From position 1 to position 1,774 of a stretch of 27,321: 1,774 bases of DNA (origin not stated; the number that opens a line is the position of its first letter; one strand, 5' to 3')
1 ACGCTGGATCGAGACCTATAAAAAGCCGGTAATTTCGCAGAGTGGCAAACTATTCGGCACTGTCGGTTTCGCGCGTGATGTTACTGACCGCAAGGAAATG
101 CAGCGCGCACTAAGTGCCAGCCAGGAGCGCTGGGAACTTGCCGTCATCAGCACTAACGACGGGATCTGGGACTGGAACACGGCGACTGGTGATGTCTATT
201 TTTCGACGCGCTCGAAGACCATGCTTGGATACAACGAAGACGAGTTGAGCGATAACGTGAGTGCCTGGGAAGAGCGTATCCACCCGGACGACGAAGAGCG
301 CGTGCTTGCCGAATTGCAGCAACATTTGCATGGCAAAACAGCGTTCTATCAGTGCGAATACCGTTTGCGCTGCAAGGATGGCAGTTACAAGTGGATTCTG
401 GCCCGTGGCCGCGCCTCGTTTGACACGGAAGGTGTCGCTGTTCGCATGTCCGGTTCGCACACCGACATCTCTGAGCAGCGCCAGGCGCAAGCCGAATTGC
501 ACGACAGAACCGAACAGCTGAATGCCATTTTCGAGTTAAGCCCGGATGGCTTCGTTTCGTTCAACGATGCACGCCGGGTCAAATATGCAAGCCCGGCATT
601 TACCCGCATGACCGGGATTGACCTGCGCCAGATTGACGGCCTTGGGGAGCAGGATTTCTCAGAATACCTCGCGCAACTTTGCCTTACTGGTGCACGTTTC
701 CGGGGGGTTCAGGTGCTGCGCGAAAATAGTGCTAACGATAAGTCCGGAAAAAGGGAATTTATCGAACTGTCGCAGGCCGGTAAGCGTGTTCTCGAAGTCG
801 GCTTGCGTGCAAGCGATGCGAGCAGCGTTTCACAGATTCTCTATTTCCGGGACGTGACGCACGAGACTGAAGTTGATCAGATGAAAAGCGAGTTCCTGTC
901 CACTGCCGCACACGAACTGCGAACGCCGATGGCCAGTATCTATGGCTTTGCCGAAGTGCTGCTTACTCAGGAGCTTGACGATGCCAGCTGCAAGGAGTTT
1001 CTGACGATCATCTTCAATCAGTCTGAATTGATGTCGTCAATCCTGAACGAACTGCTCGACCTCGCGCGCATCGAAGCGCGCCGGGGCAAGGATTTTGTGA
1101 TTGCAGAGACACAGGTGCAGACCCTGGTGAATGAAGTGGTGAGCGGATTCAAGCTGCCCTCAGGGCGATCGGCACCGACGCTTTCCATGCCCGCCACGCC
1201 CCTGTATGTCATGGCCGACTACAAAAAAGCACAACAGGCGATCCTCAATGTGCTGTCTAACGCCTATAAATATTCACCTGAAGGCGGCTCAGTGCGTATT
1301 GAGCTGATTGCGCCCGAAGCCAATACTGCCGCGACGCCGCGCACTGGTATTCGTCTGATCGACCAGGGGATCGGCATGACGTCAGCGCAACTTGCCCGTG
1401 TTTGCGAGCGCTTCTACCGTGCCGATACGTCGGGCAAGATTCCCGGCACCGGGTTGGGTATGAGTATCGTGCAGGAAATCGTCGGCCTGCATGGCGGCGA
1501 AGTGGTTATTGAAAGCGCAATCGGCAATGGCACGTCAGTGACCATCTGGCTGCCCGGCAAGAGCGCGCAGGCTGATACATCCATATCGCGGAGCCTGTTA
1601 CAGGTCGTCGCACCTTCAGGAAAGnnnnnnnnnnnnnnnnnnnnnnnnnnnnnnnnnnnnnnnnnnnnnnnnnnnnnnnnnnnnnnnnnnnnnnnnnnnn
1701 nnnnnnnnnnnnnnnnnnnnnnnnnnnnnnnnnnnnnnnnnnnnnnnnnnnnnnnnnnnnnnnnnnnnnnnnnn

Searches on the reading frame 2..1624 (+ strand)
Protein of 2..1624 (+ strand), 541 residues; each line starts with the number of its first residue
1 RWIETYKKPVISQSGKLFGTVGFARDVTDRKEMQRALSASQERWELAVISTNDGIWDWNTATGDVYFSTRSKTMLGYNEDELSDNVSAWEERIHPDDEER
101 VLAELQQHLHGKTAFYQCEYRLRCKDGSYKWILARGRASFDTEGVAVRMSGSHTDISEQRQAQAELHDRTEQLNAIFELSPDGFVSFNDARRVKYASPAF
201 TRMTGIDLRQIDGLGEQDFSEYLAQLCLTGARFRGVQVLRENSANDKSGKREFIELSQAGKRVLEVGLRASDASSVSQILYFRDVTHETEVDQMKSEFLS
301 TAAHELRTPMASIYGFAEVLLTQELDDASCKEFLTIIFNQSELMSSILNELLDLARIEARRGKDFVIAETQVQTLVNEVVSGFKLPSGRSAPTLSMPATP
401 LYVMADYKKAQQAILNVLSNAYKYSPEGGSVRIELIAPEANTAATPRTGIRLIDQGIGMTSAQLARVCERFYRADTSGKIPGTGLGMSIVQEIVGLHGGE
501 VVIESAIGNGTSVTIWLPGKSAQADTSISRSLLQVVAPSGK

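Call 3: search_protein_families(library=pfam, proteins=[window:2-1624:+], max_evalue=0.1)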
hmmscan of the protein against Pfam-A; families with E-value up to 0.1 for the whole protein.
window:2-1624:+ (541 aa): 8 families
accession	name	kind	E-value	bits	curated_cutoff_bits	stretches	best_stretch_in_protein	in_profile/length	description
PF08447.18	PAS_3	-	1.6e-26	92.8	25.6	1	65-152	2-88/89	PAS fold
PF02518.31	HATPase_c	-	3.4e-23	82.6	26.4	1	406-518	2-108/111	Histidine kinase-, DNA gyrase B-, and HSP90-like ATPase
PF00512.31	HisKA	-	2.9e-17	62.9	26.9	1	294-359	1-65/66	His Kinase A (phospho-acceptor) domain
PF00989.32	PAS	-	3e-11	43.8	22.6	2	43-150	2-107/113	PAS fold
PF13426.13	PAS_9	-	2e-10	41.3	27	1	65-158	14-103/103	PAS domain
PF08448.16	PAS_4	-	3.9e-10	40.4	23.1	1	66-161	19-110/110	PAS fold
PF13188.13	PAS_8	-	1.4e-07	31.6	21.8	1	171-221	1-49/65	PAS domain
PF12451.13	VPS11_C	-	0.084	13.5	25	0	155-184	3-32/45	Vacuolar protein sorting protein 11 C terminal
